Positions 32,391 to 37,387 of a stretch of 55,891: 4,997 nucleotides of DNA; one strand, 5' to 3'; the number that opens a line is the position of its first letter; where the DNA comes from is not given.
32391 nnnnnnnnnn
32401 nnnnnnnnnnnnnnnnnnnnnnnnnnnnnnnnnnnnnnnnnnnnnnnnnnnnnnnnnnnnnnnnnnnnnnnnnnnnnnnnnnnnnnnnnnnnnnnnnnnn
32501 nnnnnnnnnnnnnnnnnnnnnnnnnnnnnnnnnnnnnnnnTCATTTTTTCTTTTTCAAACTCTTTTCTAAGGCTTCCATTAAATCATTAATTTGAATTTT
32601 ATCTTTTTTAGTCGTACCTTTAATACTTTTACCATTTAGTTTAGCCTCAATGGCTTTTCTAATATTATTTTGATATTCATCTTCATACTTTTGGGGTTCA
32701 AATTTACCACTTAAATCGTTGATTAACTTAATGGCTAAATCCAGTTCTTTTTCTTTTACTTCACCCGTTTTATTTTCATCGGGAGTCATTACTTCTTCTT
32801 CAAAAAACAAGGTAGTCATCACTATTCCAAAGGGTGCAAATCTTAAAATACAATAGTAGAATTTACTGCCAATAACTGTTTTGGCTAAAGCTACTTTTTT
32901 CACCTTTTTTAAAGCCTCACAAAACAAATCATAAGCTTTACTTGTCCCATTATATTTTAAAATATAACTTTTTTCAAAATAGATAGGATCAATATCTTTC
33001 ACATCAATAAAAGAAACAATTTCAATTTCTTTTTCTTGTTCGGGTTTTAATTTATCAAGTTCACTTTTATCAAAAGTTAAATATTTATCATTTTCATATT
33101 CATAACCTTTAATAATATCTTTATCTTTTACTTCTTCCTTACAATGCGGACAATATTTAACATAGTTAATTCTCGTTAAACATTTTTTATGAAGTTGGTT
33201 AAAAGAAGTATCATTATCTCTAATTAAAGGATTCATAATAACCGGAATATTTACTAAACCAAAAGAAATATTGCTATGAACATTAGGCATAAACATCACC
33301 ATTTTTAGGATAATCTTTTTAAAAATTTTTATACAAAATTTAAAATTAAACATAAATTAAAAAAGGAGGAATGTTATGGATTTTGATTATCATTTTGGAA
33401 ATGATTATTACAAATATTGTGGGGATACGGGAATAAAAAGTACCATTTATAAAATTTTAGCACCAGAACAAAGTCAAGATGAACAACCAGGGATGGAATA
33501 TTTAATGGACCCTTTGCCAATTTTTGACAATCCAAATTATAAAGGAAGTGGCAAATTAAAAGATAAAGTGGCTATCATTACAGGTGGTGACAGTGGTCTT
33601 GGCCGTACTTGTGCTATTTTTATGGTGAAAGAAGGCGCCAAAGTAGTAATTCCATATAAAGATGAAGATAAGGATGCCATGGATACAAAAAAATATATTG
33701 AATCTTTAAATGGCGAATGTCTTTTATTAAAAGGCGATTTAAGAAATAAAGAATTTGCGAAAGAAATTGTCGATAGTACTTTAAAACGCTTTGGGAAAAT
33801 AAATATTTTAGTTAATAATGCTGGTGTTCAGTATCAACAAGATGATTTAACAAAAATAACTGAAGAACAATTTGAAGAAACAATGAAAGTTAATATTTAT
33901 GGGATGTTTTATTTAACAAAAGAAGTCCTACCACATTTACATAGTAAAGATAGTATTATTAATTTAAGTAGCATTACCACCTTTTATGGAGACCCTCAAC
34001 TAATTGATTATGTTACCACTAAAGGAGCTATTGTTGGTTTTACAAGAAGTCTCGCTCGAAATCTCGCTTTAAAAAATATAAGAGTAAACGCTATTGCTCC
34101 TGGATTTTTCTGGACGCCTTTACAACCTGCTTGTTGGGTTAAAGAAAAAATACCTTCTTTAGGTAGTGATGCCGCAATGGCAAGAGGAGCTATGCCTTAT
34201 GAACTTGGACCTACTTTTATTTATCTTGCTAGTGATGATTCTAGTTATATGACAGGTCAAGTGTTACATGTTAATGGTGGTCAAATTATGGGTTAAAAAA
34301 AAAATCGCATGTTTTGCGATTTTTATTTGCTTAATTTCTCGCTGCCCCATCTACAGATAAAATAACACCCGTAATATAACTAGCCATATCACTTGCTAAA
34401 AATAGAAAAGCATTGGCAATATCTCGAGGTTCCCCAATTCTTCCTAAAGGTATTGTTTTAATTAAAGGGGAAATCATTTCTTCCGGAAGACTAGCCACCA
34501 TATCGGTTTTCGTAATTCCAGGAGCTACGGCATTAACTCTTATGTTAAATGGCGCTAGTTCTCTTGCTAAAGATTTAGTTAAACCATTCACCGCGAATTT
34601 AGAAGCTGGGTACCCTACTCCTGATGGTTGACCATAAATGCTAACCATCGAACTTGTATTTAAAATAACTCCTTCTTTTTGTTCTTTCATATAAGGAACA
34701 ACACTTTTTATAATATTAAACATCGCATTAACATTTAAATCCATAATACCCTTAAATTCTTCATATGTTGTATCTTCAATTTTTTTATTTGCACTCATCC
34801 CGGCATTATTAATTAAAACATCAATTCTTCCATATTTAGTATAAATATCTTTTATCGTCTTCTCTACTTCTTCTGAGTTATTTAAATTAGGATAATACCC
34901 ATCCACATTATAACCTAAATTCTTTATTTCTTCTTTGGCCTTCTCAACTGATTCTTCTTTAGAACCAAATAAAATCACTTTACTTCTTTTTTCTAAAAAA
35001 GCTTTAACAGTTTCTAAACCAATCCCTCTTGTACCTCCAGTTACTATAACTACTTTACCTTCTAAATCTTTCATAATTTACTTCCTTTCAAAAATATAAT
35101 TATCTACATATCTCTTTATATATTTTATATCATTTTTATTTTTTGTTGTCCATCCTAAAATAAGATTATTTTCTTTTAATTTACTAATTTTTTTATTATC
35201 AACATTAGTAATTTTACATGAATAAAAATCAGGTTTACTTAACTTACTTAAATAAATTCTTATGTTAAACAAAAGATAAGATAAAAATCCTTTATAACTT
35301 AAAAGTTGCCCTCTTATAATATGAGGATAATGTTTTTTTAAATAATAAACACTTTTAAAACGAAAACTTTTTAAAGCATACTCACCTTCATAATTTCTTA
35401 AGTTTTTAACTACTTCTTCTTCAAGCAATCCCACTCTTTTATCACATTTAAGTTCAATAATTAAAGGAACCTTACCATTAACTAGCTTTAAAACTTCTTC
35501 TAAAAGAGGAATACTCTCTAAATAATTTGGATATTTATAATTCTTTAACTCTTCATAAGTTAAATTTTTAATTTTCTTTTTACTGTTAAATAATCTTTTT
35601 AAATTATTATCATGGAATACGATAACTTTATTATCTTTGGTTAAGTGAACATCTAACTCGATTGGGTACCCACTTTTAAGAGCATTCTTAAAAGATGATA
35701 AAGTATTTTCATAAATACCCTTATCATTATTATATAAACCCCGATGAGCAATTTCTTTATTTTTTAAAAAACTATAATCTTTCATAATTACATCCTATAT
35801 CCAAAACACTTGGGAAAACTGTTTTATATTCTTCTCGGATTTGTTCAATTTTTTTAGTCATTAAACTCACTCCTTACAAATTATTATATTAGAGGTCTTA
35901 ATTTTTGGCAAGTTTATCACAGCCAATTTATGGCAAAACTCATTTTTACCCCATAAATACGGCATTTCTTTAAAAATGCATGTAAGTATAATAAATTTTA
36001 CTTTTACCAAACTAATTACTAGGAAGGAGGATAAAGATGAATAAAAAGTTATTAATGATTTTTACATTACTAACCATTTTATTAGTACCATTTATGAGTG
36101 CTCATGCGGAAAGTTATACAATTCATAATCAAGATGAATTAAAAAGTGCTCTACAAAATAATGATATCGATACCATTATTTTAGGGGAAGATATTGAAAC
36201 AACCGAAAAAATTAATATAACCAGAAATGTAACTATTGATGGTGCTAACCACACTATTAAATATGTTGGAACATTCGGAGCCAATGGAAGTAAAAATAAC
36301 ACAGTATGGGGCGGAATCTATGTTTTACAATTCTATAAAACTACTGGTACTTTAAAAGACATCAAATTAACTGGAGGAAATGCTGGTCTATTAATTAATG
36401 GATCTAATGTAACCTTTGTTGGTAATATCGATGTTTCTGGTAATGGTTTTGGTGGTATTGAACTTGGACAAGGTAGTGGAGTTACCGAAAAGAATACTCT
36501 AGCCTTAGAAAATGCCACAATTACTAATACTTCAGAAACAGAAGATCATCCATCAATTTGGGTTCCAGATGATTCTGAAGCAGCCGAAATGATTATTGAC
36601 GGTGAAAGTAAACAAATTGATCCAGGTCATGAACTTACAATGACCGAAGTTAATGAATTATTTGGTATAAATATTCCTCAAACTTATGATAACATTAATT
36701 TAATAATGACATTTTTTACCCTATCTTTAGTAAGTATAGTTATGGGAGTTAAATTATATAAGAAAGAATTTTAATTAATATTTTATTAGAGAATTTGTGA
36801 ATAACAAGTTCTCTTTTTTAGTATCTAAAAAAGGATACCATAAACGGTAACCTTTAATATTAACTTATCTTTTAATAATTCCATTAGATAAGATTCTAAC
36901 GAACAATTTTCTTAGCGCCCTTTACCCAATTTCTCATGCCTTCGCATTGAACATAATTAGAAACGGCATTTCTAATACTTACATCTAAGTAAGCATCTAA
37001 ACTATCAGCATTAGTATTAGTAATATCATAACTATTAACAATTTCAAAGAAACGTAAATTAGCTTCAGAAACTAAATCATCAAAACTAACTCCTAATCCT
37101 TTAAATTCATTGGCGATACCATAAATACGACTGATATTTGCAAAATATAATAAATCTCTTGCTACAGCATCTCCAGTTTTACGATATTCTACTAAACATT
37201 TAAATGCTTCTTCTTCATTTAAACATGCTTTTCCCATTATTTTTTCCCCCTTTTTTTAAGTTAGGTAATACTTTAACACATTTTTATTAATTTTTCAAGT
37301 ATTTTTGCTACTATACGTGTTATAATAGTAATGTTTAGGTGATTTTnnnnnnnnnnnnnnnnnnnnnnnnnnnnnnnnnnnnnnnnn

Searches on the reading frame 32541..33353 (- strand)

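Call 66: search_protein_families(library=pfam, proteins=[window:32541-33353:-], max_evalue=0.0001)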
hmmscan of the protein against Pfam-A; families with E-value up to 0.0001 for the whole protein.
window:32541-33353:- (270 aa): 1 family
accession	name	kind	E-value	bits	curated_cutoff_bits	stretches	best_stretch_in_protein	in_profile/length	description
PF02735.22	Ku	-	3e-43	148.4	25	1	30-206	1-190/190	Ku70/Ku80 beta-barrel domain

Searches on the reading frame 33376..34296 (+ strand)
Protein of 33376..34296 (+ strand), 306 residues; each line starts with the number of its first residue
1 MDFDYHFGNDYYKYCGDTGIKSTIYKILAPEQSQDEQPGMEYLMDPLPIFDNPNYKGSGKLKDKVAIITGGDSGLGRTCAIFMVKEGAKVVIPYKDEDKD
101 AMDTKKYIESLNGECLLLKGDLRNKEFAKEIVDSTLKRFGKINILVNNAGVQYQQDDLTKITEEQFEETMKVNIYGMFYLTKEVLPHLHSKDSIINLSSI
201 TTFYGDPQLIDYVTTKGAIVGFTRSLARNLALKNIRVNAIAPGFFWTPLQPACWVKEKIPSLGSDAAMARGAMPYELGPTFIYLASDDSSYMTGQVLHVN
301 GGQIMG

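Call 66: search_protein_families(library=pfam, proteins=[window:33376-34296:+], max_evalue=0.0001)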
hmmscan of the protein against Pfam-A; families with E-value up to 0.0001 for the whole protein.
window:33376-34296:+ (306 aa): 3 families
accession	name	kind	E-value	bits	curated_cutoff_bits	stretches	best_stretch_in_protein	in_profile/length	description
PF13561.12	adh_short_C2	-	4.2e-54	184.1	27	1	72-302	5-234/236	Enoyl-(Acyl carrier protein) reductase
PF00106.31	adh_short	-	1.5e-48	165.3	26.6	1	64-251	1-188/195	short chain dehydrogenase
PF08659.16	KR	-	3.4e-14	53.6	22.6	1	67-226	4-163/180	KR domain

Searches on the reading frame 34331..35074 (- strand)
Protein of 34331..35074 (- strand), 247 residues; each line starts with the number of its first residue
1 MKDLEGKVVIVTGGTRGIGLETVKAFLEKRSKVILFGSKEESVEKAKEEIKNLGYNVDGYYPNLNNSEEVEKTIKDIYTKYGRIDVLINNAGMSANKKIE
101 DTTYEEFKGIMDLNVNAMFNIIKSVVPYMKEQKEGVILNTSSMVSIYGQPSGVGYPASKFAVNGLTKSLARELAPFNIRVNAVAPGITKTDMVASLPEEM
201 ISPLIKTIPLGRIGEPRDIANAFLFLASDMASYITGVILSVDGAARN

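Call 66: search_protein_families(library=pfam, proteins=[window:34331-35074:-], max_evalue=0.0001)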
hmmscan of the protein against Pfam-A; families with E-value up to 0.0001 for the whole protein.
window:34331-35074:- (247 aa): 5 families
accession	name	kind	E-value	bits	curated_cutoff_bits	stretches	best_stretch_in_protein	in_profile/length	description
PF00106.31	adh_short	-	7.2e-61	205.5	26.6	1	7-199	1-193/195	short chain dehydrogenase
PF13561.12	adh_short_C2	-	1.1e-59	202.3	27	1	16-243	6-233/236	Enoyl-(Acyl carrier protein) reductase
PF08659.16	KR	-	1.3e-14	55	22.6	1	9-171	3-165/180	KR domain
PF23441.1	SDR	-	9.8e-14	51.8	27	1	6-244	7-254/258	SDR-like rossmann domain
PF01370.27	Epimerase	-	5.3e-05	23.2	20.9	1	9-152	1-124/240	NAD dependent epimerase/dehydratase family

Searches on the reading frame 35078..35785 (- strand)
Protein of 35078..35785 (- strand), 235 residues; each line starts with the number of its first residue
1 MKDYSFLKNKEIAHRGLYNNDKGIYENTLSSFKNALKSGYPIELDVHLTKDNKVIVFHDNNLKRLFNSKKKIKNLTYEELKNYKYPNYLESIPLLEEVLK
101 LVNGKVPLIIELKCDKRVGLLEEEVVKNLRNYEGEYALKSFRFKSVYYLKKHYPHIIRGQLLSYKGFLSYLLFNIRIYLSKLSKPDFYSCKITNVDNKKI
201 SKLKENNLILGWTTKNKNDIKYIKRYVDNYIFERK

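Call 66: search_protein_families(library=pfam, proteins=[window:35078-35785:-], max_evalue=0.0001)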
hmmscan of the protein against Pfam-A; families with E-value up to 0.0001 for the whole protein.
window:35078-35785:- (235 aa): 1 family
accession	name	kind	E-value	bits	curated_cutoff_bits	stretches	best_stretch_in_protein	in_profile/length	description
PF03009.23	GDPD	-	2e-28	100.6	23.6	1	14-225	1-231/244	Glycerophosphoryl diester phosphodiesterase family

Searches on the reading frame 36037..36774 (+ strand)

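Call 67: search_protein_families(library=pfam, proteins=[window:36037-36774:+], max_evalue=0.0001)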
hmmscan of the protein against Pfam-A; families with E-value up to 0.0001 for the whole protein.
window:36037-36774:+ (245 aa): 1 family
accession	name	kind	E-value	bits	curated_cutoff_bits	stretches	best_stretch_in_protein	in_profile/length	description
PF20585.4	Pectate_lyase_5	-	2.9e-10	40.8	24.3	1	28-161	3-118/126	Putative pectate lyase-like adhesive domain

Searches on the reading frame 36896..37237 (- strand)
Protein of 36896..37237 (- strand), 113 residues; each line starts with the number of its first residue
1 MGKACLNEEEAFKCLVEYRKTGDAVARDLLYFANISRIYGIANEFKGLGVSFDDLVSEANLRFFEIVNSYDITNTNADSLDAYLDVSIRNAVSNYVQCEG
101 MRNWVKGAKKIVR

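Call 67: search_protein_families(library=pfam, proteins=[window:36896-37237:-], max_evalue=0.0001)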
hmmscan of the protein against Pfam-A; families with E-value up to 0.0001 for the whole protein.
window:36896-37237:- (113 aa): 1 family
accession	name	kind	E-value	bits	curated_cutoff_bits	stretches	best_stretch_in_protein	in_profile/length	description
PF04542.20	Sigma70_r2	-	2.6e-06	27.6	24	1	32-97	3-66/71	Sigma-70 region 2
